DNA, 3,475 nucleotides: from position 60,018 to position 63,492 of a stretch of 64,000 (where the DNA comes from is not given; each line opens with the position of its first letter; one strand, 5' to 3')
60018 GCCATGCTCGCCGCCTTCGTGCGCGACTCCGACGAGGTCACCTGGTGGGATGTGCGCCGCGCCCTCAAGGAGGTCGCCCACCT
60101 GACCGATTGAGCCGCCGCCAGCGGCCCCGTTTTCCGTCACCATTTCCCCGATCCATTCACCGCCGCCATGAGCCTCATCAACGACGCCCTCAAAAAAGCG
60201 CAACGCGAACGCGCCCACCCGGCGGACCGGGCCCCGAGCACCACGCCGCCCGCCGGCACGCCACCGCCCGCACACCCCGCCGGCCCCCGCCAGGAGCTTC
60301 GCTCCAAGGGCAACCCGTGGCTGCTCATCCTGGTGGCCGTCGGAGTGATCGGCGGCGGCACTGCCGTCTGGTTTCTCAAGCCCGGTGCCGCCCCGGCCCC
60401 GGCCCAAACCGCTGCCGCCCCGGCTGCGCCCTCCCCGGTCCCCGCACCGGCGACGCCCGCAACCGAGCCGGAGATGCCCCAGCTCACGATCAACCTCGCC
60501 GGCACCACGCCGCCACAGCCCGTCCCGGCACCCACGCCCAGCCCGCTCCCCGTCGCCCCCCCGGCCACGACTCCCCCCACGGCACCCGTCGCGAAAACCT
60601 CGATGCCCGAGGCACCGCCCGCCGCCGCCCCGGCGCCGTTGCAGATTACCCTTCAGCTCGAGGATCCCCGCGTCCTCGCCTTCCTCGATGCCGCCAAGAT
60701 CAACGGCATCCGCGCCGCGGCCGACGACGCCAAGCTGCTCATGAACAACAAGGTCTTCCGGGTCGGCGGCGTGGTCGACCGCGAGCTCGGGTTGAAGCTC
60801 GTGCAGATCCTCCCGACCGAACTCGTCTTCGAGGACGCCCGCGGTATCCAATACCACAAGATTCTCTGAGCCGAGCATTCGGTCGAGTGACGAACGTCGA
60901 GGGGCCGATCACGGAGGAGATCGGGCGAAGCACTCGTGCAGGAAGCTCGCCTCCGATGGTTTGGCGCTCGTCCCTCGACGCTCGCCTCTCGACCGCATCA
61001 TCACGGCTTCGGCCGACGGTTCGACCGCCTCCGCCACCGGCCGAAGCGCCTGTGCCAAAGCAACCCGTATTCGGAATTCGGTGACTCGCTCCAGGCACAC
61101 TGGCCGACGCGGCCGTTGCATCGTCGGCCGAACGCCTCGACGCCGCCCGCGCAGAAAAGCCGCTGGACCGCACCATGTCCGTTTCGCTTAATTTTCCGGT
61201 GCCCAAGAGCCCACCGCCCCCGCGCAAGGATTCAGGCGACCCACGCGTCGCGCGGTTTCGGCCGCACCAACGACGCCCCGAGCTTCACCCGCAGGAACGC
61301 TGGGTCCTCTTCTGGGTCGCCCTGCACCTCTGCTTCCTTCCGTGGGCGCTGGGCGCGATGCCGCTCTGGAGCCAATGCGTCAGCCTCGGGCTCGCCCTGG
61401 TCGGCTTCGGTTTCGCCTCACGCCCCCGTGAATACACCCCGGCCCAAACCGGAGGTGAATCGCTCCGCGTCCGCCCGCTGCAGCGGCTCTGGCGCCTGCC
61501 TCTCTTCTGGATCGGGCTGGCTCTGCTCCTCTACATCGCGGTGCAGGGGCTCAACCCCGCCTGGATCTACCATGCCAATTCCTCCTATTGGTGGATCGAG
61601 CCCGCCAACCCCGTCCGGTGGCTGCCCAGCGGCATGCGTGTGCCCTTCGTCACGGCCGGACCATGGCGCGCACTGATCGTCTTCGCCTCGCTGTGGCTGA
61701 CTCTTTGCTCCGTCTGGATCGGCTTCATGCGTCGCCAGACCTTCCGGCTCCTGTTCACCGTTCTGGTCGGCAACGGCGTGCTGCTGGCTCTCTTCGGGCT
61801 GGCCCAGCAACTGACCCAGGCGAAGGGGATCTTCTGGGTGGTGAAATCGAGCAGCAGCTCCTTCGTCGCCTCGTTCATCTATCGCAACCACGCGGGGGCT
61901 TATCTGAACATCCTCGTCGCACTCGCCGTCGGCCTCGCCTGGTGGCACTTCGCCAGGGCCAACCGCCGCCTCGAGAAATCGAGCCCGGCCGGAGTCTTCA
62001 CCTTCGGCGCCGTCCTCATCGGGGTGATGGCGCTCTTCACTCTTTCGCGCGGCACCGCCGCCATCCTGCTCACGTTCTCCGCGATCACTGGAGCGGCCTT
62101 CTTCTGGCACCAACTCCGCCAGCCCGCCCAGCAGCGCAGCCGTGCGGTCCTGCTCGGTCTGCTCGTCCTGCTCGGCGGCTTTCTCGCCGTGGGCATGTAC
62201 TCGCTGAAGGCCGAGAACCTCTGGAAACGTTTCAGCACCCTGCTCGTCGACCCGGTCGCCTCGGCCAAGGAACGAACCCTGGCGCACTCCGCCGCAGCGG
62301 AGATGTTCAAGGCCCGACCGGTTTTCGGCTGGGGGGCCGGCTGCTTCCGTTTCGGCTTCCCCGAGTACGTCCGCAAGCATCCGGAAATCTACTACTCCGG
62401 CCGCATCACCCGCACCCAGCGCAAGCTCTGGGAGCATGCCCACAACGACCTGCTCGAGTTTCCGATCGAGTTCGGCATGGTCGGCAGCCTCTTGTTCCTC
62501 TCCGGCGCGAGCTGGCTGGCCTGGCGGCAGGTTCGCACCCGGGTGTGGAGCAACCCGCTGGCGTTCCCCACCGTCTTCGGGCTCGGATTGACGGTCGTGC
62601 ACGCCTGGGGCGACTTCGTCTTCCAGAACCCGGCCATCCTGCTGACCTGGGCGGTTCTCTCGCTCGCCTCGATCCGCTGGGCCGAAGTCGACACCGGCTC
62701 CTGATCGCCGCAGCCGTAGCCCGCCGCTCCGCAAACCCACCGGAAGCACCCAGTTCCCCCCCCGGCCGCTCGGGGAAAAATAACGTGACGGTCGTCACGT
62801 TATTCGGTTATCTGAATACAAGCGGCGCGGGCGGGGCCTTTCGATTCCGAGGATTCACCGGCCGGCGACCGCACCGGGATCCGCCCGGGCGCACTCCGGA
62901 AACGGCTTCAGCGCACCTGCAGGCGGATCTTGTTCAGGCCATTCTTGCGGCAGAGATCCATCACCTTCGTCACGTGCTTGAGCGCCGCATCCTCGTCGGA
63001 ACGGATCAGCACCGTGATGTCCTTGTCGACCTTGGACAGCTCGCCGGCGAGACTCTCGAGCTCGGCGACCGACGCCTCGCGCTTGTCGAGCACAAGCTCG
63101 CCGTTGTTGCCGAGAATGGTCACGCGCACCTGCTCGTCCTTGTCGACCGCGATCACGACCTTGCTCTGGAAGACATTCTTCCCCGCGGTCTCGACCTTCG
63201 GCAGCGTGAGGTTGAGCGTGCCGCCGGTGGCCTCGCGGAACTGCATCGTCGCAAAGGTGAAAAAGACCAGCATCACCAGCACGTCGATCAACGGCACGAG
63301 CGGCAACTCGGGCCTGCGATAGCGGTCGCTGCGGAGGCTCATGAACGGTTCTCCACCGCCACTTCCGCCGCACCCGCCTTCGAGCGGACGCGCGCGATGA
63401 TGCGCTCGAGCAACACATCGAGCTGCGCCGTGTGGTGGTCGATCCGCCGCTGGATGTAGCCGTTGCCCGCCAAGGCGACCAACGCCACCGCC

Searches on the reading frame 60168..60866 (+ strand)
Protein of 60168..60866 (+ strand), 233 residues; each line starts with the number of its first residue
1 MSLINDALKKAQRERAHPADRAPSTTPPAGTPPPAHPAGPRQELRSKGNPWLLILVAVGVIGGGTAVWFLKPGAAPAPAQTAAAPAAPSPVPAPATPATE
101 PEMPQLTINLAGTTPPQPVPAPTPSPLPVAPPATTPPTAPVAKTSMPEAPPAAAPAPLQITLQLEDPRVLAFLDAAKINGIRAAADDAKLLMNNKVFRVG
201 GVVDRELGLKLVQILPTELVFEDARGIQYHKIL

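Call 19: find_encoding_contigs(protein=window:60168-60866:+, flank=3000, max_places=10)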
Protein window:60168-60866:+ (233 aa): 6 contigs read that carry it; 1 place shown.
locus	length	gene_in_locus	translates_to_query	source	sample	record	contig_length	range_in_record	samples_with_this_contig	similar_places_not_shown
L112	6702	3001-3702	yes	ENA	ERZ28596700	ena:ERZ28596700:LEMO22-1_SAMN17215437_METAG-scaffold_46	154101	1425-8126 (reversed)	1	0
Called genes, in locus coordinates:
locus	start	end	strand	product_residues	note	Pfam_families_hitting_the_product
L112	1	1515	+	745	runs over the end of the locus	PF01138:RNase_PH, PF03725:RNase_PH_C, PF03726:PNPase, PF01138:RNase_PH, PF00013:KH_1, PF00575:S1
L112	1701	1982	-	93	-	PF04977:DivIC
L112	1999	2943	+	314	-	PF13191:AAA_16, PF00931:NB-ARC (weak), PF01637:ATPase_2 (weak), PF20703:nSTAND1 (weak), PF05729:NACHT (weak), PF07728:AAA_5 (weak), PF13173:AAA_14 (weak), PF13401:AAA_22, +1 more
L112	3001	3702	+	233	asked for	-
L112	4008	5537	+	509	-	PF04932:Wzy_C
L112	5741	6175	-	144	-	PF02472:ExbD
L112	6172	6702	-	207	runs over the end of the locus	PF01618:MotA_ExbB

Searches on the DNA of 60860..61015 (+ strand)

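Call 58: search_dna_similar(query=window:60860-61015:+, collection=plasmids, mode=distant, max_evalue=0.01)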
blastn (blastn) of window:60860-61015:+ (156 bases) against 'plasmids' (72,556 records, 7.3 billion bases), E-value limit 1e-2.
No match.

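Call 59: search_dna_similar(query=window:60860-61015:+, collection=phages, mode=distant, max_evalue=0.01)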
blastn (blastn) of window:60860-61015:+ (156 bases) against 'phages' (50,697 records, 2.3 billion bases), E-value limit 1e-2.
No match.
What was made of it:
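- Tried and rejected: Searches of the plasmid and phage collections at low stringency gave nothing (calls 58, 59).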

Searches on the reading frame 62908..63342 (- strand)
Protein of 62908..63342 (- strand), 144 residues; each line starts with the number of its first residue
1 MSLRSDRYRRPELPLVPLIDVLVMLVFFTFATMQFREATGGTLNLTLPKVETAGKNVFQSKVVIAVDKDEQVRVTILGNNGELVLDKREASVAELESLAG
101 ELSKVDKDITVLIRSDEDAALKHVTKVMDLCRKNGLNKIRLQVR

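Call 41: find_encoding_contigs(protein=window:62908-63339:-, flank=10000, max_places=4)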
Protein window:62908-63339:- (143 aa): no gene with exactly this product is on record in the collection.
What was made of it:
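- Tried and rejected: One look-up was wasted on wrong coordinates (call 41).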

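Call 55: find_encoding_contigs(protein=window:62908-63342:-, flank=10000, max_places=6)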
Protein window:62908-63342:- (144 aa): 12 contigs read that carry it; 6 places shown.
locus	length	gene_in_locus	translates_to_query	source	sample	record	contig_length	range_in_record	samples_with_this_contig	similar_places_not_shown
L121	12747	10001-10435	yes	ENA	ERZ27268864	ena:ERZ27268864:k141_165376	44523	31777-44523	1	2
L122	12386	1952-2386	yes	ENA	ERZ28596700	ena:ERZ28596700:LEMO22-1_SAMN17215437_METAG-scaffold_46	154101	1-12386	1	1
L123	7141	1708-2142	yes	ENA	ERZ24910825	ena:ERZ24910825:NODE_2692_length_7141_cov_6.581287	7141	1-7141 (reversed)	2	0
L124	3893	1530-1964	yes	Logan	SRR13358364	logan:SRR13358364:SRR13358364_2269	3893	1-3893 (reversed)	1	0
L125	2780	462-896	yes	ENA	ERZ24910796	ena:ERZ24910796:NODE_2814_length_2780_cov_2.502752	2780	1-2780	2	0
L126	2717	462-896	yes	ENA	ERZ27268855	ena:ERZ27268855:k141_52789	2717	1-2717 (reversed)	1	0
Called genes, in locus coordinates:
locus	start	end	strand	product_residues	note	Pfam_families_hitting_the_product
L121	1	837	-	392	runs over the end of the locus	PF00557:Peptidase_M24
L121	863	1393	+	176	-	PF02643:DUF192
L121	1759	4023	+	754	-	PF00933:Glyco_hydro_3, PF01915:Glyco_hydro_3_C, PF14310:Fn3-like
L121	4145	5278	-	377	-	PF00989:PAS, PF13426:PAS_9, PF00989:PAS, PF08448:PAS_4 (weak), PF13188:PAS_8 (weak), PF08447:PAS_3 (weak)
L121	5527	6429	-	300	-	PF00126:HTH_1, PF03466:LysR_substrate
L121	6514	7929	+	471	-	PF00330:Aconitase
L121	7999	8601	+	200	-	PF00694:Aconitase_C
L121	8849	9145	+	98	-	-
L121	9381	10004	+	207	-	PF01618:MotA_ExbB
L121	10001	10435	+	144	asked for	PF02472:ExbD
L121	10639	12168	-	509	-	PF04932:Wzy_C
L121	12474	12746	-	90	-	?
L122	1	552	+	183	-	?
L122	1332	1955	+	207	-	PF01618:MotA_ExbB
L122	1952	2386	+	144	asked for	PF02472:ExbD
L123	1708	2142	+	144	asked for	PF02472:ExbD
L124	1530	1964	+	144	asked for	PF02472:ExbD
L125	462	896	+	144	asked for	PF02472:ExbD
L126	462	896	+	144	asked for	PF02472:ExbD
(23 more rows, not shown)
